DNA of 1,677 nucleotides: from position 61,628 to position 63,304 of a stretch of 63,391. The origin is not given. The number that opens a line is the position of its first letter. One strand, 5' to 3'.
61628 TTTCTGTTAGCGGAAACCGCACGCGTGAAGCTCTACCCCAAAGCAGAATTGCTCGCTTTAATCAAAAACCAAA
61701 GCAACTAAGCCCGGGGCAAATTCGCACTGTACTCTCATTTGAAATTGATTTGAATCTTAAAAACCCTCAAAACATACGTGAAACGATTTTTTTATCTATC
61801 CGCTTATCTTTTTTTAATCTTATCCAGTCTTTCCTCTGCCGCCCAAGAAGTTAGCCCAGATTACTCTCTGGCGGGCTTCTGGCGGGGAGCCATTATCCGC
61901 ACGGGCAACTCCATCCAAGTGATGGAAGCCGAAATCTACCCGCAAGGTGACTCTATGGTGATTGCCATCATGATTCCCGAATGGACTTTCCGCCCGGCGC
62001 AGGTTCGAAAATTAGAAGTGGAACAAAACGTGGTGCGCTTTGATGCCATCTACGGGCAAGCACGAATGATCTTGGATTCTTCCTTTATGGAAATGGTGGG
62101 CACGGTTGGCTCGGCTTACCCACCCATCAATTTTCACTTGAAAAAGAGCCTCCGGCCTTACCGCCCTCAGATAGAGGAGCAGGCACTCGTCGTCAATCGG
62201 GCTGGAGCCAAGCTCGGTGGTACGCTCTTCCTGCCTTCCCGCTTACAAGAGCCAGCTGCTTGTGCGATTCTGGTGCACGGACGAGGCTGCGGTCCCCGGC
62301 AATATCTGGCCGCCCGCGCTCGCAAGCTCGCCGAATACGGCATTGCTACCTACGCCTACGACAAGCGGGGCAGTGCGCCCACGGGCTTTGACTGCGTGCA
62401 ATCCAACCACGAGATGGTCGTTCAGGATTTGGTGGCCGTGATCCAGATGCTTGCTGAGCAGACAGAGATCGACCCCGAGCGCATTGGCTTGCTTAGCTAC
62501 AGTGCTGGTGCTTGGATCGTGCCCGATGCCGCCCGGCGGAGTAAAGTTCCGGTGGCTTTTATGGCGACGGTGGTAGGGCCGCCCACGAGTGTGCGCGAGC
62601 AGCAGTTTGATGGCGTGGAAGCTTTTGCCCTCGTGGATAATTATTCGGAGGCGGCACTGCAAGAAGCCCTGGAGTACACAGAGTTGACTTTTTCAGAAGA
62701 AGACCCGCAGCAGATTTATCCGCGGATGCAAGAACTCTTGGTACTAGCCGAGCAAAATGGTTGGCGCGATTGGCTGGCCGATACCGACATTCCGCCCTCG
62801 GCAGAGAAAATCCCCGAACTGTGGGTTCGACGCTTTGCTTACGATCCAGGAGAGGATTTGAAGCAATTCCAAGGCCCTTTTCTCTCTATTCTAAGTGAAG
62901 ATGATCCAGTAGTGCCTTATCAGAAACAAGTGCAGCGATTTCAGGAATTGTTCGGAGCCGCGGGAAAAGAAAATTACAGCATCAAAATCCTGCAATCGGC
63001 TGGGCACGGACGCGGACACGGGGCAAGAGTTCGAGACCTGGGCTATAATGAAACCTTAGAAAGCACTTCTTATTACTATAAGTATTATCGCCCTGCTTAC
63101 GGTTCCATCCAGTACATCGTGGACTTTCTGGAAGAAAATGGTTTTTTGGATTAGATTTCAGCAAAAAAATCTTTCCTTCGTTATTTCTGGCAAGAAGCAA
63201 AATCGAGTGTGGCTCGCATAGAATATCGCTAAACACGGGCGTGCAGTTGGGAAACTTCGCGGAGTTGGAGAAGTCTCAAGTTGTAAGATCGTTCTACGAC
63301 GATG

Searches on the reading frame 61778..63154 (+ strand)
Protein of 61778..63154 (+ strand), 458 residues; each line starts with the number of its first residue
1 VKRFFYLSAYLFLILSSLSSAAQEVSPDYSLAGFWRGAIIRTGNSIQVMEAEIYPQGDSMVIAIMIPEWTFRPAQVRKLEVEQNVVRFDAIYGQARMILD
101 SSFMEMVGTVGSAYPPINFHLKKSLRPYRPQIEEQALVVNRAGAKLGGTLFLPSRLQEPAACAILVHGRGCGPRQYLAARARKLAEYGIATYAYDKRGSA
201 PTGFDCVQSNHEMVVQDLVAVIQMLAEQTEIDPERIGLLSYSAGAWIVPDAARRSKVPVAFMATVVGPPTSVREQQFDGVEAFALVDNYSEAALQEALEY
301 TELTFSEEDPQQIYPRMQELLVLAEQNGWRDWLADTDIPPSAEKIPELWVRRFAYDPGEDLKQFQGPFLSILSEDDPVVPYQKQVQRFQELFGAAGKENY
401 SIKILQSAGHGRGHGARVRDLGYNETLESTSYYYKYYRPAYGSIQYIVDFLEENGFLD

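Call 50: find_encoding_contigs(protein=window:61778-63154:+, flank=10000, max_places=1)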
Protein window:61778-63154:+ (458 aa): 1 contig read that carries it; 1 place shown.
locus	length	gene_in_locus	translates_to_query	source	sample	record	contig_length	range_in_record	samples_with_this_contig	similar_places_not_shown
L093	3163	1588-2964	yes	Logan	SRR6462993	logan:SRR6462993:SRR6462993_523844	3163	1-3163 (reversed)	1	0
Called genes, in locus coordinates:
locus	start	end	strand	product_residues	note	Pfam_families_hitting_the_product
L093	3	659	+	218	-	?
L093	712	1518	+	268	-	-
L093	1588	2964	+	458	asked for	PF12146:Hydrolase_4, PF12697:Abhydrolase_6, PF00326:Peptidase_S9 (faint)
